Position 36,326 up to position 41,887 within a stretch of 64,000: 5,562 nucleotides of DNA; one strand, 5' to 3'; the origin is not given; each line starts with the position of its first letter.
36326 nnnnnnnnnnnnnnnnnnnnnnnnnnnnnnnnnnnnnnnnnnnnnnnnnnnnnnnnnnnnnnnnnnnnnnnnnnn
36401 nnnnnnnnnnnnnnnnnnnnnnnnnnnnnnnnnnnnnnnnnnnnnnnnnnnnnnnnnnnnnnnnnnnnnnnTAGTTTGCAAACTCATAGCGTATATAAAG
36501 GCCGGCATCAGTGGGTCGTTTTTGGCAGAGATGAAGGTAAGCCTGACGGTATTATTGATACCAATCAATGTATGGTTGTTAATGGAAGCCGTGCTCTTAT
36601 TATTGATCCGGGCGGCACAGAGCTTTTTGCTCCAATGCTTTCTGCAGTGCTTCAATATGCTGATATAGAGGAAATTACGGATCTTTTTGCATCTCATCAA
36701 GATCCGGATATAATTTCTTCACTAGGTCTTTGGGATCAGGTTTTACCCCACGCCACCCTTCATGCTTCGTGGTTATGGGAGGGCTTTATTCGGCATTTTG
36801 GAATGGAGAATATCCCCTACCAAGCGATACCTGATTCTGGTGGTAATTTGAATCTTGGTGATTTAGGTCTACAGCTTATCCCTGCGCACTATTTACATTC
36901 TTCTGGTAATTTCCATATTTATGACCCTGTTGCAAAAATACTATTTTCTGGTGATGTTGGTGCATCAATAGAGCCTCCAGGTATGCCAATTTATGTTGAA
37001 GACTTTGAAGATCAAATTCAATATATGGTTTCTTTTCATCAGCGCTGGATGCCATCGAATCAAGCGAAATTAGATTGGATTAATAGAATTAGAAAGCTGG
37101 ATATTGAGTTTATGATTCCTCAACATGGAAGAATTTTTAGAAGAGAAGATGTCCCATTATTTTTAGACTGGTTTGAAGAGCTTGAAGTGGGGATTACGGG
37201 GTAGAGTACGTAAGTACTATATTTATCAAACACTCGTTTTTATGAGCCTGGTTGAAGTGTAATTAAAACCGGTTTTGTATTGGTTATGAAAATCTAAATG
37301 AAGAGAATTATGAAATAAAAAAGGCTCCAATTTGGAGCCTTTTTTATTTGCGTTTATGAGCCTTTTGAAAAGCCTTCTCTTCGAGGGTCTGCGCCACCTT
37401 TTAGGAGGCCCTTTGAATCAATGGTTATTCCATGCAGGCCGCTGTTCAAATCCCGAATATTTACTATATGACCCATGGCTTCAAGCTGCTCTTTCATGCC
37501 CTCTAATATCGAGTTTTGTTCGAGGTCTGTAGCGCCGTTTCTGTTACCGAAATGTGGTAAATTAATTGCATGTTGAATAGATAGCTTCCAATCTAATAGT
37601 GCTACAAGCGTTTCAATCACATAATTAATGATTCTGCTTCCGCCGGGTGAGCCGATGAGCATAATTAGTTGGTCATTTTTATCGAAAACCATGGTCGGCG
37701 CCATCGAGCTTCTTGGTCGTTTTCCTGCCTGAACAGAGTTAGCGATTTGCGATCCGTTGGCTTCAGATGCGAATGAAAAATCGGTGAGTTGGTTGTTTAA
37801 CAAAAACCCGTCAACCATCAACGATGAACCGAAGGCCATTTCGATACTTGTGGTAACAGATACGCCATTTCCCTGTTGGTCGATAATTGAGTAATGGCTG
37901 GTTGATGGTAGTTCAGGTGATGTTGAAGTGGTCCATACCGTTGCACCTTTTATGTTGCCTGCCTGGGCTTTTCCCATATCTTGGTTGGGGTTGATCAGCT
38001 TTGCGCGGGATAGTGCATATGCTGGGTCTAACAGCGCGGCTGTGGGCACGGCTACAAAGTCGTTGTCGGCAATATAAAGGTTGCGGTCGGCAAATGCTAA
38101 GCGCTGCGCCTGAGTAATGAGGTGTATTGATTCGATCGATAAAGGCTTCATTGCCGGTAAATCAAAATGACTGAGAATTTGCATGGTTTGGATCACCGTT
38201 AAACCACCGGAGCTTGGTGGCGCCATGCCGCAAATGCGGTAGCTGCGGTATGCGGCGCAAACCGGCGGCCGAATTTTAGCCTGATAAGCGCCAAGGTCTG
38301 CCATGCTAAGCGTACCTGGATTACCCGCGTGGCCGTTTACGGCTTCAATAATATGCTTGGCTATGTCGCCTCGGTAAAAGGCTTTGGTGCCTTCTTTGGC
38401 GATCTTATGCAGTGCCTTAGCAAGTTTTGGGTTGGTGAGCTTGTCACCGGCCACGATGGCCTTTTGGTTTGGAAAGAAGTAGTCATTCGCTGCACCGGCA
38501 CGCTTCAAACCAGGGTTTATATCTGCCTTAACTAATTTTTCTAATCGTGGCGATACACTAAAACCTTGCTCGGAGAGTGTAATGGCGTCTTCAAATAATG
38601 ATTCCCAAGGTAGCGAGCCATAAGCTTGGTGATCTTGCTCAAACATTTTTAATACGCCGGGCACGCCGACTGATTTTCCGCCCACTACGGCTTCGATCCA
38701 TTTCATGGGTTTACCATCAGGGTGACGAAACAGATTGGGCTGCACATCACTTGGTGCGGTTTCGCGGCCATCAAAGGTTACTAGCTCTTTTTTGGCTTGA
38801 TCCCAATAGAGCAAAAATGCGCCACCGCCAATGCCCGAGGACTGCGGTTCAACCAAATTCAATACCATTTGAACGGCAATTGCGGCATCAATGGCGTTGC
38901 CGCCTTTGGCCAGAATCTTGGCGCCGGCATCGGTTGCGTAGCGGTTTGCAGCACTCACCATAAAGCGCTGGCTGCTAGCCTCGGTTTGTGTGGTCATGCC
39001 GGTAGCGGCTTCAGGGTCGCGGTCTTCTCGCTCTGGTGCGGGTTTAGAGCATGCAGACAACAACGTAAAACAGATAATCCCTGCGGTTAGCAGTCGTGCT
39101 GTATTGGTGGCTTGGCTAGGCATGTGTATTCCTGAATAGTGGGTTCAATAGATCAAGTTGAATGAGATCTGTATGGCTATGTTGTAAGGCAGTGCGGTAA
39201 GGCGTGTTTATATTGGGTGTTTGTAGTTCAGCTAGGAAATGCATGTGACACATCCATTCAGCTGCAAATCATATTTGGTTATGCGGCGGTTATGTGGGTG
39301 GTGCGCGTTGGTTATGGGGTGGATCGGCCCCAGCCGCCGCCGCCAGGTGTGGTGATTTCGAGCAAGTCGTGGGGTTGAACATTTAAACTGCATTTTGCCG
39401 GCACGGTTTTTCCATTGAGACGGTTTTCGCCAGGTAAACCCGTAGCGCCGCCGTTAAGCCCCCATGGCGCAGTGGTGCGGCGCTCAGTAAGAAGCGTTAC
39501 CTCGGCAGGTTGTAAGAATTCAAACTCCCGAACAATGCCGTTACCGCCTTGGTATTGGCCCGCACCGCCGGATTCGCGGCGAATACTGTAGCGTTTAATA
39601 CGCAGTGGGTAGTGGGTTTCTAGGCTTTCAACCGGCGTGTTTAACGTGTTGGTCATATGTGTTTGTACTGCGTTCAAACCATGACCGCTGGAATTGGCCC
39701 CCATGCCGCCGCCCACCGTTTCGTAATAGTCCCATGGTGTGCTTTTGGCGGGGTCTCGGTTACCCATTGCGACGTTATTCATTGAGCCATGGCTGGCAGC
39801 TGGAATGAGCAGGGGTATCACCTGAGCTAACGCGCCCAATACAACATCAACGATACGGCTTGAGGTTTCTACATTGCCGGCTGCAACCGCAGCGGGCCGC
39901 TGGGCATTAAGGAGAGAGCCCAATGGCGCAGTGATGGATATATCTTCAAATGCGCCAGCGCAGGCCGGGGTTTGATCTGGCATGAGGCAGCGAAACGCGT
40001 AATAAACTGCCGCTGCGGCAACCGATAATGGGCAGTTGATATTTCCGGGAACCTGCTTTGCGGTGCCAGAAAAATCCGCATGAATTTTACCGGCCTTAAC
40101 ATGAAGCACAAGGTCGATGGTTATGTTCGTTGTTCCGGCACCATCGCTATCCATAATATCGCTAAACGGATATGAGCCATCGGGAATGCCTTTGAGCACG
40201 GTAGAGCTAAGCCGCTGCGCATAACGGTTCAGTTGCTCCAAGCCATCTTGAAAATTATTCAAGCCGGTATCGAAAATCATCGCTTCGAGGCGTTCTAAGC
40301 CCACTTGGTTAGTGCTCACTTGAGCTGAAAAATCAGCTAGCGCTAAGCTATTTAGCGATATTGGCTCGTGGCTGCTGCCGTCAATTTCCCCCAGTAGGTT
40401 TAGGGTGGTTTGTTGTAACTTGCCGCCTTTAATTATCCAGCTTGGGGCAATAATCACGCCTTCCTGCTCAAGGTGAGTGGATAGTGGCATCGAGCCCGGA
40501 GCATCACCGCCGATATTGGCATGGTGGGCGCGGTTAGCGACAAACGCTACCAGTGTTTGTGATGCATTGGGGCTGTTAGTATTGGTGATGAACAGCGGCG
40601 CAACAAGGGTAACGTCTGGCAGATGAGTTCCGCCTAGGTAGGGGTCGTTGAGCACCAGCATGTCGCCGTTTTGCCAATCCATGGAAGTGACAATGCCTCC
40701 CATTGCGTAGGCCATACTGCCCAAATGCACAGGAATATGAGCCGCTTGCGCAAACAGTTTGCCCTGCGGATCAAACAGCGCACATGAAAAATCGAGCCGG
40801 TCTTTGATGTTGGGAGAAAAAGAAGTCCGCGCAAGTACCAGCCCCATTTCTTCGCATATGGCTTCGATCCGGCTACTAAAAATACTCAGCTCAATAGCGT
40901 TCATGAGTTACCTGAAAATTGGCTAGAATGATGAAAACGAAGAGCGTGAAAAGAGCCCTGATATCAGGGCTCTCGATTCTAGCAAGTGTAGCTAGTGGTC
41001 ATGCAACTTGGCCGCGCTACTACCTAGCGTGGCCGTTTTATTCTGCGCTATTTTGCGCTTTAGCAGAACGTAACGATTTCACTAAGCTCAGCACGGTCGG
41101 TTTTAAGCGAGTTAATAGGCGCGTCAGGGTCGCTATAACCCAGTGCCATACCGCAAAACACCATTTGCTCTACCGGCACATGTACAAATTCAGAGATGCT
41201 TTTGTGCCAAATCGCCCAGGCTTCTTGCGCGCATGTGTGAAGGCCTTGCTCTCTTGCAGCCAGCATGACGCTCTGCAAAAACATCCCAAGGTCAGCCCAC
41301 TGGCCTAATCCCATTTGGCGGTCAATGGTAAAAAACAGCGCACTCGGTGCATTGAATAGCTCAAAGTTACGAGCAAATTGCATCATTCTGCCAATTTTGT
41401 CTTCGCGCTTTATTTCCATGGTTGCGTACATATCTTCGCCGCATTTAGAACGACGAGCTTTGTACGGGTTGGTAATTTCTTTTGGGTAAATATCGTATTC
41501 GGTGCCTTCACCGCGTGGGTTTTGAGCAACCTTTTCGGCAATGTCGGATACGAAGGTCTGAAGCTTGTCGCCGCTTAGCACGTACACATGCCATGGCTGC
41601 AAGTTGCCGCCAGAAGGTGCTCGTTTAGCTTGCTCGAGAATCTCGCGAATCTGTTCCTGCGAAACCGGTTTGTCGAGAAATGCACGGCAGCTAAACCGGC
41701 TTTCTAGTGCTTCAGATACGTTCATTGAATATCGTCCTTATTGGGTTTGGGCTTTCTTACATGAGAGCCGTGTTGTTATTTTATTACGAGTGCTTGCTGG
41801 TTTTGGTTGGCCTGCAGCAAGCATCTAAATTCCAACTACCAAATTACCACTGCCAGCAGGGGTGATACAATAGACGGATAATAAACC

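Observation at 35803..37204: Sensor-less, degenerate chemoreceptor-like coiled coil translationally coupled to a flavodiiron/MBL-like metalloprotein (ODP-type sensor pair?)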

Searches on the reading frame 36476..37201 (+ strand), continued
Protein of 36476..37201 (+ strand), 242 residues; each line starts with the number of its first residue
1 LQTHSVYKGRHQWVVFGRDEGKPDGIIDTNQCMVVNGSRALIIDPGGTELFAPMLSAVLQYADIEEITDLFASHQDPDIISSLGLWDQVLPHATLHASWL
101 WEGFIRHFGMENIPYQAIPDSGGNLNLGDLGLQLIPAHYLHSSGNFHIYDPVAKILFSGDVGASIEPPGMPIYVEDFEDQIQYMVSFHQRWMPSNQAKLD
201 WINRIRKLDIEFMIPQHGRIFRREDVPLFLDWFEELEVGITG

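Call 59: find_related_loci(query=A3, collection=metagenome_contigs, flank=3000)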
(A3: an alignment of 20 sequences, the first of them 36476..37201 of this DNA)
Query A3 (242 aa) in metagenome_contigs; peptide patterns used: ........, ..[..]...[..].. (x = any residue, [..] = any of these).
598 stretches matched a pattern (row limit reached: there are more); 581 encode a relative of the query (tblastn E <= 1e-3); the best 80 are kept; 80 distinct loci.
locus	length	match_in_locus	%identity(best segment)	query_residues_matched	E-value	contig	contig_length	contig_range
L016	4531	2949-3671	67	1-241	6e-115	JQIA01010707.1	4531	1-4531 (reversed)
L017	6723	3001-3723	66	1-241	1e-113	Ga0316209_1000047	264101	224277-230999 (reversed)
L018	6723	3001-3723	65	1-241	2e-113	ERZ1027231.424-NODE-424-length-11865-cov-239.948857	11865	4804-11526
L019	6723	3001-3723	65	1-241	2e-113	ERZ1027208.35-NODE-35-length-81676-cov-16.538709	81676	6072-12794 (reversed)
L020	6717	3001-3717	67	1-239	4e-113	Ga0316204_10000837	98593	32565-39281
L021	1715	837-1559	68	1-241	4e-121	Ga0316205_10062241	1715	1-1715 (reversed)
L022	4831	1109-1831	66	1-241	2e-112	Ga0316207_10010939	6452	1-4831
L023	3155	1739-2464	65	1-241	1e-115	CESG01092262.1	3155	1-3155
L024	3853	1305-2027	66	1-241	3e-114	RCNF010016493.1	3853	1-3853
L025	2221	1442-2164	65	1-241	6e-118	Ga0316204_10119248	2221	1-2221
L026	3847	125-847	66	1-241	1e-112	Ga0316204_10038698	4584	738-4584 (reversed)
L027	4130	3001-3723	66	1-241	6e-113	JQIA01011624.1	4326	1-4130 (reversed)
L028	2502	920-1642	67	1-241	2e-116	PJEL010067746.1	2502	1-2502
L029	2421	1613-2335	65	1-241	4e-117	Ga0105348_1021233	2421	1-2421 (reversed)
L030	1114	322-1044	67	1-241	4e-122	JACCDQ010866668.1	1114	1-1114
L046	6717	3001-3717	65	1-239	4e-110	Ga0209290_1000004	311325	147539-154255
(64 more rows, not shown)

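Call 82: search_protein_families(library=pfam, proteins=[L046:758-1945:+], max_evalue=0.00001)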
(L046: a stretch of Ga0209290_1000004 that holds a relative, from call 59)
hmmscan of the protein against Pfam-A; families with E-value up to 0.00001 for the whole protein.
L046:758-1945:+ (396 aa): 1 family
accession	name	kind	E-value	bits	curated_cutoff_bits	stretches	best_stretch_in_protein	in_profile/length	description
PF00015.26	MCPsignal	-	4.9e-30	105.1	34.6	1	169-306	20-156/172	Methyl-accepting chemotaxis protein (MCP) signalling domain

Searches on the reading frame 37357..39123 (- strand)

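Call 82: search_protein_families(library=pfam, proteins=[window:37357-39123:-], max_evalue=0.00001)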
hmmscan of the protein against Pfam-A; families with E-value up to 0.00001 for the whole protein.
window:37357-39123:- (589 aa): 1 family
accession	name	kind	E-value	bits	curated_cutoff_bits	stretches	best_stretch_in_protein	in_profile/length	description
PF01019.26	G_glu_transpept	-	3.6e-156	521.4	27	1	69-584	2-512/512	Gamma-glutamyltranspeptidase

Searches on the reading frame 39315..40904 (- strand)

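Call 82: search_protein_families(library=pfam, proteins=[window:39315-40904:-], max_evalue=0.00001)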
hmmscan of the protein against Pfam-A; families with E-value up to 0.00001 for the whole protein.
window:39315-40904:- (530 aa): 1 family
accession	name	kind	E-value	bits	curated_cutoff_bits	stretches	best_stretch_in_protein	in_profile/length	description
PF02538.19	Hydantoinase_B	-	1.4e-181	604.9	26.8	1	3-527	2-518/519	Hydantoinase B/oxoprolinase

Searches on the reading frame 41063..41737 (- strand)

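Call 52: search_protein_families(library=pfam, proteins=[window:41063-41737:-], max_evalue=0.000001)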
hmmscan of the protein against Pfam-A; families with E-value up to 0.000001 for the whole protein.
window:41063-41737:- (225 aa): 2 families
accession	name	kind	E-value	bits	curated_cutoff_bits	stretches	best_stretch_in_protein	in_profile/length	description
PF00881.29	Nitroreductase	-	6.6e-32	111.4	23.5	1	12-201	2-167/167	Nitroreductase family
PF14512.11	TM1586_NiRdase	-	6.2e-09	36.2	27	0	6-37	1-32/215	Putative TM nitroreductase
